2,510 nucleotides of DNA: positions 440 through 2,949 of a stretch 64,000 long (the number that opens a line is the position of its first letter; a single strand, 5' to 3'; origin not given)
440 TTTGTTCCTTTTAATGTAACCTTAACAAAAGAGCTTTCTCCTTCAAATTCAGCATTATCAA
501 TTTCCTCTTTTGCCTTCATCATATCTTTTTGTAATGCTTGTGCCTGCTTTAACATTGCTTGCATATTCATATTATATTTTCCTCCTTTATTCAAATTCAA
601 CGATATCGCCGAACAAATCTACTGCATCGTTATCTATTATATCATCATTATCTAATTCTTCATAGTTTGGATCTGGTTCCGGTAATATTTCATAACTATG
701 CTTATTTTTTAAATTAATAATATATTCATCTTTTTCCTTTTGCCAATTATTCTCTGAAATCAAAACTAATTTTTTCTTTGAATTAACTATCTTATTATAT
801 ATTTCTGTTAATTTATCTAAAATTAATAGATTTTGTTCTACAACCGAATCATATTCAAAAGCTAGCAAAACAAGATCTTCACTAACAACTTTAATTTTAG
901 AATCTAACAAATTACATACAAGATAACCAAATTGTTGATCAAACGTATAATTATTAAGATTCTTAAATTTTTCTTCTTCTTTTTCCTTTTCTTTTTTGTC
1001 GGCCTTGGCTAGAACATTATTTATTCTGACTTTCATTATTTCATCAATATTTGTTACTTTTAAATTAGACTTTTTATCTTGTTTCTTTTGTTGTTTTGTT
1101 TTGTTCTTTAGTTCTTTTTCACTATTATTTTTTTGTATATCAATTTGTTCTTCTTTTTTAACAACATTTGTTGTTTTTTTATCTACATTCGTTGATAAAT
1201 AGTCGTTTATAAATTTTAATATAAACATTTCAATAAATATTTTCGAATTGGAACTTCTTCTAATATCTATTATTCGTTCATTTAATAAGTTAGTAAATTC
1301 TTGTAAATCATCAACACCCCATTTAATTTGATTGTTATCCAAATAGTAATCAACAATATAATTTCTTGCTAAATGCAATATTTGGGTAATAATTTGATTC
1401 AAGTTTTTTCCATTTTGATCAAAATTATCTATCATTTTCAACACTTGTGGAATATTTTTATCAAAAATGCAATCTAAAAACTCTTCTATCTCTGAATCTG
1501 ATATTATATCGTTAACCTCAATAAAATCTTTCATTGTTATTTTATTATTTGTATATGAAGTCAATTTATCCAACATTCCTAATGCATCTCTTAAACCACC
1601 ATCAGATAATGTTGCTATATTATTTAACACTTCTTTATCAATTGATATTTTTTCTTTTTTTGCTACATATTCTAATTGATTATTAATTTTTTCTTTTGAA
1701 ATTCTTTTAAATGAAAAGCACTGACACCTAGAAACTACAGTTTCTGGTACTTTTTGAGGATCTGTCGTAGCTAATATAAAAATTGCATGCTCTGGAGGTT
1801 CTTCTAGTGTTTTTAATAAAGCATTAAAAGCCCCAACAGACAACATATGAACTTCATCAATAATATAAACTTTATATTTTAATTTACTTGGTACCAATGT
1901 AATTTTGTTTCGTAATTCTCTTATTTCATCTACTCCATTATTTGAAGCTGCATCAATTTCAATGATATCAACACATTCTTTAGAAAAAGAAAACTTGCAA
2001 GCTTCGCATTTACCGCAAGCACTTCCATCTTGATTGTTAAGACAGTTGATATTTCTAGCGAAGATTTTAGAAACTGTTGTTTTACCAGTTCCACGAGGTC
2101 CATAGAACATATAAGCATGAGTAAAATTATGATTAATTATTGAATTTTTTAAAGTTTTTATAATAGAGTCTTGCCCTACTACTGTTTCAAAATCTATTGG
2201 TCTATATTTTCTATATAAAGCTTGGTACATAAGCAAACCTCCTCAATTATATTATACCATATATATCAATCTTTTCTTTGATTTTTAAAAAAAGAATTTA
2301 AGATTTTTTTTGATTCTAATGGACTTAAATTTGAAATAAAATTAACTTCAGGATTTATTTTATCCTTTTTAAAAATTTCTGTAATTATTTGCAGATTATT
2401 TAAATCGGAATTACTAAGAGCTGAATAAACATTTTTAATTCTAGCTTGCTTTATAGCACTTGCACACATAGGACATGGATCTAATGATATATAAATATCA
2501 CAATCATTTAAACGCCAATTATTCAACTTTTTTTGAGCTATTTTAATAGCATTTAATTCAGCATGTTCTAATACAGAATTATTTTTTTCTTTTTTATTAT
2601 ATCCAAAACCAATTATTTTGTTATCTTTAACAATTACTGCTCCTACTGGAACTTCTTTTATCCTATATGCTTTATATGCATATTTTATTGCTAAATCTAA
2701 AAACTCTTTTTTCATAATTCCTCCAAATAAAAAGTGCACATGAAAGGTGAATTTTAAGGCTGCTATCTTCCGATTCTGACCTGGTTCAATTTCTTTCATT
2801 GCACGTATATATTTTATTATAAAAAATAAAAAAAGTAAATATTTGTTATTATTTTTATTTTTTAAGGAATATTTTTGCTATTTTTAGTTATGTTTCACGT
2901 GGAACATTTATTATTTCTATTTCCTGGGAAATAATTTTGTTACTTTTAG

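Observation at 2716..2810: SRP RNA (ffs/scr) concealed inside the apparent N-terminal extension of tadA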

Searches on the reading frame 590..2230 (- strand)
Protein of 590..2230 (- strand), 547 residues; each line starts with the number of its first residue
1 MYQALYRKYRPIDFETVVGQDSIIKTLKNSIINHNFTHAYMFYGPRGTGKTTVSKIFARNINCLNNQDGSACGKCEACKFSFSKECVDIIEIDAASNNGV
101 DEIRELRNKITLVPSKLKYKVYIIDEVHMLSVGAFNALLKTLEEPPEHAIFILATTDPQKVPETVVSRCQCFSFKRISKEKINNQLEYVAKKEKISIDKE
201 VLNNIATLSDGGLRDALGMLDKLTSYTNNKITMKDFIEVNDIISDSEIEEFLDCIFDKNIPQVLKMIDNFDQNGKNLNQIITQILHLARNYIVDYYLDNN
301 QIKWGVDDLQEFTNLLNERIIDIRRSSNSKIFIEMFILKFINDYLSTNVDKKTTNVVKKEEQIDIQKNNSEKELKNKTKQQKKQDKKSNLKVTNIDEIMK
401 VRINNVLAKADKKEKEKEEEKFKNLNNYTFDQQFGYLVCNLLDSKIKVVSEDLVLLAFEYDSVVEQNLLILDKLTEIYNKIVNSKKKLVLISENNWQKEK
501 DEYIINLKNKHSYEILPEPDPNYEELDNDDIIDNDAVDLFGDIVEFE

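Call 10: find_related_loci(query=window:590-2230:-, collection=genome_contigs, flank=6000)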
Query window:590-2230:- (547 aa) in genome_contigs; peptide patterns used: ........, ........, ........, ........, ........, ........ (x = any residue, [..] = any of these).
600 stretches matched a pattern (row limit reached: there are more); 600 encode a relative of the query (tblastn E <= 1e-3); the best 80 are kept; 80 distinct loci.
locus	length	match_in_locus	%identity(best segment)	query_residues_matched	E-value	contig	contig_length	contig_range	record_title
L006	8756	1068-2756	57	1-547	0e+0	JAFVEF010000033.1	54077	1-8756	MAG: Bacilli bacterium isolate RGIG5090 Roe_deer_Rumen.Co__c762085, whole genome shotgun sequence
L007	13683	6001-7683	45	1-547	4e-151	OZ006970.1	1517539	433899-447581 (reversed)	MAG: uncultured Bacilli bacterium isolate pooled_contig_53442_metaflye_circ MAG genome assembly, chromosome: 1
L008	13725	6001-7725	39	1-546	7e-113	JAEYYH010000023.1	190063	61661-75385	MAG: Bacillota bacterium isolate OH_CBlB_40 k127_2424008, whole genome shotgun sequence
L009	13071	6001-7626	41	1-547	5e-112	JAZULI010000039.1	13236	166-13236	MAG: Bacilli bacterium isolate T1900044913_TS20190379.MAGScoT_cleanbin_000018 SGB_3320_k141_1804706, whole genome shotgu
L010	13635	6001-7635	40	2-547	2e-110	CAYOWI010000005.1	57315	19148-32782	MAG TPA_asm: uncultured Muribaculaceae bacterium isolate SRP287540_co1_447 genome assembly, contig: NODE_481_length_5731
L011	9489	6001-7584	36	1-504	5e-104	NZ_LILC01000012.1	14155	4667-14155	Priestia koreensis strain DSM 16467 scaffold21, whole genome shotgun sequence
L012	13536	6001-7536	43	2-518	3e-103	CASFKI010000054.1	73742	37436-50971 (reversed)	uncultured bacterium isolate Batch3_idba_bin.1484 genome assembly, contig: Batch3_idba_bin.1484.fa_k87_18553401, whole g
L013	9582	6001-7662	35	2-542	1e-102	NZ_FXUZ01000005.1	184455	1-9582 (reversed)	Staphylococcus cornubiensis strain NW1, whole genome shotgun sequence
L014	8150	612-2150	40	2-542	3e-101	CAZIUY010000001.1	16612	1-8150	MAG TPA_asm: uncultured Muribaculaceae bacterium isolate SRP222994_co1_203 genome assembly, contig: NODE_7224_length_166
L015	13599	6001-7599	38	2-542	7e-101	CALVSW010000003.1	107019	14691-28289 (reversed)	MAG: uncultured Bacilli bacterium isolate BRZ_LF__bin95 genome assembly, contig: BRZ_LF__NODE_165_length_107019_cov_24.0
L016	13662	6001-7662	41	2-547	9e-117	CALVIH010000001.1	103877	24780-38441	MAG: uncultured Bacilli bacterium isolate BRZ_DH__bin66 genome assembly, contig: BRZ_DH__NODE_240_length_103877_cov_8.29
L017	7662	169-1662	40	2-516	1e-99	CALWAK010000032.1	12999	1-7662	MAG: uncultured Bacilli bacterium isolate BRZ_GD__bin14 genome assembly, contig: BRZ_GD__NODE_6022_length_12999_cov_7.85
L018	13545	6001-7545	40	2-533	9e-100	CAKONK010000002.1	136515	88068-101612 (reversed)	MAG: uncultured Bacilli bacterium isolate REFINED_METABAT215_TOP10_CONTIGS_1500_ASSEMBLY_K77_MERGED__Hadza_MoBio_C-REDO_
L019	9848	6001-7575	33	2-504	3e-99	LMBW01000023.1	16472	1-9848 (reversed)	Fredinandcohnia humi strain DSM 16318 Scaffold23, whole genome shotgun sequence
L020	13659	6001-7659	32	2-541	2e-98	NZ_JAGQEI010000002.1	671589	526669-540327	Heyndrickxia faecalis strain Marseille-P8953 NODE_2_length_671589_cov_101.109001, whole genome shotgun sequence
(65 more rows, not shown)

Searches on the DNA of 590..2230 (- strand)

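Call 12: search_rna_families(sources=[L006, L007, L008, L009, L010, L012, L014, L015, L016, L017, L018], threshold=gathering)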
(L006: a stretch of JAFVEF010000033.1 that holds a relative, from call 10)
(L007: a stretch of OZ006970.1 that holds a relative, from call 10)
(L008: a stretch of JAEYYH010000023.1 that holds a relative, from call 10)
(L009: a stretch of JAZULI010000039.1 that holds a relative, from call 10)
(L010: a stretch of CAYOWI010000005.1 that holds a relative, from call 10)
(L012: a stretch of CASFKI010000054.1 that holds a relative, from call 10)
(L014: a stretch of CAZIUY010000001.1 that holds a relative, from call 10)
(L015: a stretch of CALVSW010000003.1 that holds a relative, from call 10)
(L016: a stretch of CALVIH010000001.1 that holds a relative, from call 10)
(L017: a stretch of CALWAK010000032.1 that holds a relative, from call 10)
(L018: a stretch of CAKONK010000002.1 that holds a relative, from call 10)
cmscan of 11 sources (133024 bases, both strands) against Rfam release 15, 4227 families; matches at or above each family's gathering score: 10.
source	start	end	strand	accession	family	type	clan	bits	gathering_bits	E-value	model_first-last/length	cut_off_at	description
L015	5430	5525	+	RF00169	Bacteria_small_SRP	Gene;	CL00003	60.2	40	1.9e-10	1-97/97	no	Bacterial small signal recognition particle RNA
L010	5190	5287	+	RF00169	Bacteria_small_SRP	Gene;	CL00003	57.9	40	8.6e-10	1-97/97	no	Bacterial small signal recognition particle RNA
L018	5438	5536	+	RF00169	Bacteria_small_SRP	Gene;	CL00003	55.2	40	5.1e-09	1-97/97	no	Bacterial small signal recognition particle RNA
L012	5454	5534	+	RF00169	Bacteria_small_SRP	Gene;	CL00003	54.6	40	7.2e-09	1-97/97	no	Bacterial small signal recognition particle RNA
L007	5366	5447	+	RF00169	Bacteria_small_SRP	Gene;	CL00003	54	40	1.1e-08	1-97/97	no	Bacterial small signal recognition particle RNA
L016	5198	5291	+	RF00169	Bacteria_small_SRP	Gene;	CL00003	53.2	40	1.8e-08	1-97/97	no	Bacterial small signal recognition particle RNA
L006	493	573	+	RF00169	Bacteria_small_SRP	Gene;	CL00003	52.7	40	2.4e-08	1-97/97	no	Bacterial small signal recognition particle RNA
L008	5395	5488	+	RF00169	Bacteria_small_SRP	Gene;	CL00003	51.2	40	6.6e-08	1-97/97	no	Bacterial small signal recognition particle RNA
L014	40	136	+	RF00169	Bacteria_small_SRP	Gene;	CL00003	50.7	40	9.1e-08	1-97/97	no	Bacterial small signal recognition particle RNA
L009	5391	5487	+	RF00169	Bacteria_small_SRP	Gene;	CL00003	49.9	40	1.5e-07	1-97/97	no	Bacterial small signal recognition particle RNA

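Call 13: search_rna_families(sources=[L022, L027, L028, L036, L042, L045, L052, L068, L075, L082, L084], threshold=gathering)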
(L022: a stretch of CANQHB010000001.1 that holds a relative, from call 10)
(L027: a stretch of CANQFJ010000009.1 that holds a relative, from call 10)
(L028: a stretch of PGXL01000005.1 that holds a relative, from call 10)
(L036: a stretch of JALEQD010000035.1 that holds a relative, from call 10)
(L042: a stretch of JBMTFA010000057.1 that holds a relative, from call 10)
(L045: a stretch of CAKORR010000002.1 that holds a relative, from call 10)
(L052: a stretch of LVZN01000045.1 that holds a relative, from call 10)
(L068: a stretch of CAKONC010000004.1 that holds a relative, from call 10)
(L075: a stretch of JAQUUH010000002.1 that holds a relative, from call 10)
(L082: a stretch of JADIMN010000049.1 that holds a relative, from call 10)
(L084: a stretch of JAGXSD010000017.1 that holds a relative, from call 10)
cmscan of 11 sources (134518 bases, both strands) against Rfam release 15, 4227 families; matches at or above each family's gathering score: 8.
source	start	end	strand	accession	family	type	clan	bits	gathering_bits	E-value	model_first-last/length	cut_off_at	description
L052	3567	3764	+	RF00230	T-box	Cis-reg; leader;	-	133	93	4.9e-29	1-219/219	no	T-box leader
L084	5363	5456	+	RF00169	Bacteria_small_SRP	Gene;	CL00003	65.8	40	5.4e-12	1-97/97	no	Bacterial small signal recognition particle RNA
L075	5364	5460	+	RF00169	Bacteria_small_SRP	Gene;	CL00003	61.4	40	9e-11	1-97/97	no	Bacterial small signal recognition particle RNA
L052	5344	5431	+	RF00169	Bacteria_small_SRP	Gene;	CL00003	57.3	40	1.3e-09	1-97/97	no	Bacterial small signal recognition particle RNA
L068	5432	5530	+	RF00169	Bacteria_small_SRP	Gene;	CL00003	55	40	5.8e-09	1-97/97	no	Bacterial small signal recognition particle RNA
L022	5438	5523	+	RF00169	Bacteria_small_SRP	Gene;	CL00003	54.3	40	9.2e-09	1-97/97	no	Bacterial small signal recognition particle RNA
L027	5450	5535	+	RF00169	Bacteria_small_SRP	Gene;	CL00003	53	40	2e-08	1-97/97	no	Bacterial small signal recognition particle RNA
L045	5447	5544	+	RF00169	Bacteria_small_SRP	Gene;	CL00003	51.1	40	7.1e-08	1-97/97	no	Bacterial small signal recognition particle RNA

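Call 15: search_rna_families(sources=[L011, L019, L020, L021, L025, L026, L040, L053, L071, L037, L046, L047], threshold=gathering)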
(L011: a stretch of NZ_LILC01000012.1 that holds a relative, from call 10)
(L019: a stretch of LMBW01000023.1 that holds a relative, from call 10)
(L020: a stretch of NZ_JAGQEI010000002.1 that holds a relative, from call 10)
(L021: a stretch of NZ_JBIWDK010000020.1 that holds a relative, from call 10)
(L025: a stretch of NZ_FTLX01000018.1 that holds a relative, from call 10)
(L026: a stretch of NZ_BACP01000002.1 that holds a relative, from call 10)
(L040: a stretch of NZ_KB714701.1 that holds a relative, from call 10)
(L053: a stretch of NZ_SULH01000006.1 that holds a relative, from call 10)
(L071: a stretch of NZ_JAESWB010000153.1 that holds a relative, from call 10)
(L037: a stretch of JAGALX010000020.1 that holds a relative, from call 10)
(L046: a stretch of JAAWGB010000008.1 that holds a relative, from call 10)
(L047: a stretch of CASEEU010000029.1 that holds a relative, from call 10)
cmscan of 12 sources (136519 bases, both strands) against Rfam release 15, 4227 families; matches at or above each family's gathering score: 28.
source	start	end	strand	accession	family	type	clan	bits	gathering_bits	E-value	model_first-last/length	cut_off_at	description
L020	11486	13659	+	RF02541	LSU_rRNA_bacteria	Gene; rRNA;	CL00112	2083.8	50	0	1-2166/2925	3'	Bacterial large subunit ribosomal RNA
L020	9565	11132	+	RF00177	SSU_rRNA_bacteria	Gene; rRNA;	CL00111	1629.4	50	0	1-1533/1533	no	Bacterial small subunit ribosomal RNA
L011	5585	5849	+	RF01854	Bacteria_large_SRP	Gene;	CL00003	250.4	60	3.8e-43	1-256/256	no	Bacterial large signal recognition particle RNA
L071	5598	5862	+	RF01854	Bacteria_large_SRP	Gene;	CL00003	249.8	60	5.1e-43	1-256/256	no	Bacterial large signal recognition particle RNA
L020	5575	5839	+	RF01854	Bacteria_large_SRP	Gene;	CL00003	240.7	60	2.9e-41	1-256/256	no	Bacterial large signal recognition particle RNA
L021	5567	5831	+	RF01854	Bacteria_large_SRP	Gene;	CL00003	238.9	60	6.6e-41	1-256/256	no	Bacterial large signal recognition particle RNA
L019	5595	5859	+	RF01854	Bacteria_large_SRP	Gene;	CL00003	235.2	60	3.6e-40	1-256/256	no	Bacterial large signal recognition particle RNA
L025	5614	5878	+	RF01854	Bacteria_large_SRP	Gene;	CL00003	234.5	60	4.7e-40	1-256/256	no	Bacterial large signal recognition particle RNA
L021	856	1083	+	RF00230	T-box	Cis-reg; leader;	-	128.4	93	7.7e-28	1-219/219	no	T-box leader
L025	1382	1605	+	RF00230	T-box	Cis-reg; leader;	-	127.6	93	1.2e-27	1-219/219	no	T-box leader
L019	9675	9848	+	RF00177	SSU_rRNA_bacteria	Gene; rRNA;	CL00111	116.7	50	2e-32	100-266/1533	3'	Bacterial small subunit ribosomal RNA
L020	11235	11308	+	RF00005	tRNA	Gene; tRNA;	CL00001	74.1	29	4.8e-14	1-71/71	no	tRNA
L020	11325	11397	+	RF00005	tRNA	Gene; tRNA;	CL00001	65.9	29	8.9e-12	1-71/71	no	tRNA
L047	4381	4453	+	RF00005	tRNA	Gene; tRNA;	CL00001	65.1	29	1.5e-11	1-71/71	no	tRNA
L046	1085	1159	+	RF00005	tRNA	Gene; tRNA;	CL00001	64.8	29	1.8e-11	1-71/71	no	tRNA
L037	4147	4219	+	RF00005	tRNA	Gene; tRNA;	CL00001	63.9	29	3.2e-11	1-71/71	no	tRNA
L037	4343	4416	+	RF00005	tRNA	Gene; tRNA;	CL00001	63.7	29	3.6e-11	1-71/71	no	tRNA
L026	5840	5926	+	RF00169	Bacteria_small_SRP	Gene;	CL00003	61.9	40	6.6e-11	1-97/97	no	Bacterial small signal recognition particle RNA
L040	5652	5738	+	RF00169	Bacteria_small_SRP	Gene;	CL00003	59.7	40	2.7e-10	1-97/97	no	Bacterial small signal recognition particle RNA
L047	5820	5915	+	RF00169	Bacteria_small_SRP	Gene;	CL00003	59.5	40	3.1e-10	1-97/97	no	Bacterial small signal recognition particle RNA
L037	5846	5944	+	RF00169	Bacteria_small_SRP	Gene;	CL00003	59.3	40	3.6e-10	1-97/97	no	Bacterial small signal recognition particle RNA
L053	5637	5723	+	RF00169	Bacteria_small_SRP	Gene;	CL00003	59.1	40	4e-10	1-97/97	no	Bacterial small signal recognition particle RNA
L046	5846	5941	+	RF00169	Bacteria_small_SRP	Gene;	CL00003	57.4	40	1.2e-09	1-97/97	no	Bacterial small signal recognition particle RNA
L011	1312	1401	+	RF00005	tRNA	Gene; tRNA;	CL00001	55.2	29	8.1e-09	1-71/71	no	tRNA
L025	2990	3079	+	RF00005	tRNA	Gene; tRNA;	CL00001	54.7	29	1.1e-08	1-71/71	no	tRNA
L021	2556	2645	+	RF00005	tRNA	Gene; tRNA;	CL00001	54.3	29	1.4e-08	1-71/71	no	tRNA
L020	444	533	+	RF00005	tRNA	Gene; tRNA;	CL00001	54.1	29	1.6e-08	1-71/71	no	tRNA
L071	1643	1732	+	RF00005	tRNA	Gene; tRNA;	CL00001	54.1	29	1.6e-08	1-71/71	no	tRNA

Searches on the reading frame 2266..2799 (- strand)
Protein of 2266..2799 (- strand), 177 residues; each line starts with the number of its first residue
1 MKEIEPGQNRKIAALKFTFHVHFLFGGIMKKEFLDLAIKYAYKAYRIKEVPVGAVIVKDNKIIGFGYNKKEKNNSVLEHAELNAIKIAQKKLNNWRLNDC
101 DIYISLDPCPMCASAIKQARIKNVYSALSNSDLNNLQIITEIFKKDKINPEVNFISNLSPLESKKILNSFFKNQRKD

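Call 6: search_protein_families(library=pfam, proteins=[window:2266-2799:-, window:2266-2715:-])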
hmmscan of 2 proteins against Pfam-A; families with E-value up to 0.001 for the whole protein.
window:2266-2799:- (177 aa): 5 families
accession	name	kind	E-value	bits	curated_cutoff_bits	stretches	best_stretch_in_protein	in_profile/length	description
PF14437.12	MafB19-deam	-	1.6e-33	116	27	1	31-175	4-142/142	MafB19-like deaminase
PF00383.29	dCMP_cyt_deam_1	-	9.6e-29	99.7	25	1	30-126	4-100/102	Cytidine and deoxycytidylate deaminase zinc-binding region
PF14439.12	Bd3614-deam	-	2.1e-05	24.9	38.5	1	54-119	13-77/113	Bd3614-like deaminase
PF18750.7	SNAD4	-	0.00021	21.8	27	0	72-119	26-74/130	Secreted Novel AID/APOBEC-like Deaminase 4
PF18772.7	APOBEC2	-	0.00077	20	26.8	0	58-118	35-91/175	APOBEC2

window:2266-2715:- (149 aa): 6 families
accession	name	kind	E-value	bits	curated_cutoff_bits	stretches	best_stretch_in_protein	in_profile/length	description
PF14437.12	MafB19-deam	-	1e-33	116.6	27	1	4-147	5-142/142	MafB19-like deaminase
PF00383.29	dCMP_cyt_deam_1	-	7.4e-29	100.1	25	1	3-98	5-100/102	Cytidine and deoxycytidylate deaminase zinc-binding region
PF14439.12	Bd3614-deam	-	1.4e-05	25.5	38.5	1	26-91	13-77/113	Bd3614-like deaminase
PF18750.7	SNAD4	-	0.00013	22.5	27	1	44-91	26-74/130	Secreted Novel AID/APOBEC-like Deaminase 4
PF18772.7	APOBEC2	-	0.00059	20.3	26.8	1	32-90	37-91/175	APOBEC2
PF08210.17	APOBEC_N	-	0.00076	20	25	0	42-94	41-91/170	APOBEC-like N-terminal domain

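Call 8: find_encoding_contigs(protein=window:2266-2715:-, flank=6000, max_places=6)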
Protein window:2266-2715:- (149 aa): 7 contigs read that carry it; 5 places shown.
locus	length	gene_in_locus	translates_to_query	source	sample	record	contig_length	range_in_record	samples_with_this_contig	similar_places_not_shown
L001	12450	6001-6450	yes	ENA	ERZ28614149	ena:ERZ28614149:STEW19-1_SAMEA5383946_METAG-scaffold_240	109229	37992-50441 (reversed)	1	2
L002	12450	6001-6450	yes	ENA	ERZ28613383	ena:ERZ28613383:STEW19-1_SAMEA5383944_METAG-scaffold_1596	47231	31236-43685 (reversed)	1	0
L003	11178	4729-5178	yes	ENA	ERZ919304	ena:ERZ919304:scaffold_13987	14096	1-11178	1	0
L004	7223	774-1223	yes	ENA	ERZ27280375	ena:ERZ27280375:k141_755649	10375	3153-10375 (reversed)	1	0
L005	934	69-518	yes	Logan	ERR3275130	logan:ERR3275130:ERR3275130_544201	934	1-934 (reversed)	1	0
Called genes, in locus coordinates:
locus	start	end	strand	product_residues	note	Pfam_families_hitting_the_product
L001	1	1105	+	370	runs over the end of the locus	PF02463:SMC_N, PF13175:AAA_15 (weak)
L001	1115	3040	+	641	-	PF02518:HATPase_c, PF00204:DNA_gyraseB, PF01751:Toprim, PF00986:DNA_gyraseB_C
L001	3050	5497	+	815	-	PF00521:DNA_topoisoIV, PF03989:DNA_gyraseA_C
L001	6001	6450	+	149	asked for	PF00383:dCMP_cyt_deam_1, PF14437:MafB19-deam, PF14439:Bd3614-deam (weak)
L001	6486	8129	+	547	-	PF13177:DNA_pol3_delta2, PF00004:AAA, PF21960:RCF1-5-like_lid, PF22608:DNAX_ATPase_lid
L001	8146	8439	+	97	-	PF02575:YbaB_DNA_bd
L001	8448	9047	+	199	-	PF21176:RecR_HhH, PF01751:Toprim (weak), PF13662:Toprim_4, PF21175:RecR_C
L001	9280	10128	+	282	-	PF13177:DNA_pol3_delta2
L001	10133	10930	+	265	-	PF04468:PSP1, PF28472:PSP1_3rd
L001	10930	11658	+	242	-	PF05971:Methyltransf_10 (weak), PF05175:MTS, PF01170:UPF0020, PF02475:TRM5-TYW2_MTfase (faint), PF03602:Cons_hypoth95 (weak), PF13649:Methyltransf_25 (weak), PF13847:Methyltransf_31, PF07669:Eco57I (weak)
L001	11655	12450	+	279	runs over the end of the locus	PF00590:TP_methylase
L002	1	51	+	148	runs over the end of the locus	PF06338:ComK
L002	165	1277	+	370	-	PF02463:SMC_N, PF13175:AAA_15 (weak)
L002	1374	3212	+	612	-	PF02518:HATPase_c, PF00204:DNA_gyraseB, PF01751:Toprim, PF00986:DNA_gyraseB_C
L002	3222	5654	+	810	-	-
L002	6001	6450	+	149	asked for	PF00383:dCMP_cyt_deam_1, PF14437:MafB19-deam, PF14439:Bd3614-deam (weak)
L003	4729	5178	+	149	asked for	PF00383:dCMP_cyt_deam_1, PF14437:MafB19-deam, PF14439:Bd3614-deam (weak)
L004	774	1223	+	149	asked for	PF00383:dCMP_cyt_deam_1, PF14437:MafB19-deam, PF14439:Bd3614-deam (weak)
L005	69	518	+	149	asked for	PF00383:dCMP_cyt_deam_1, PF14437:MafB19-deam, PF14439:Bd3614-deam (weak)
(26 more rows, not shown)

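Call 9: find_encoding_contigs(protein=window:2266-2799:-, flank=6000, max_places=6)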
Protein window:2266-2799:- (177 aa): no gene with exactly this product is on record in the collection.
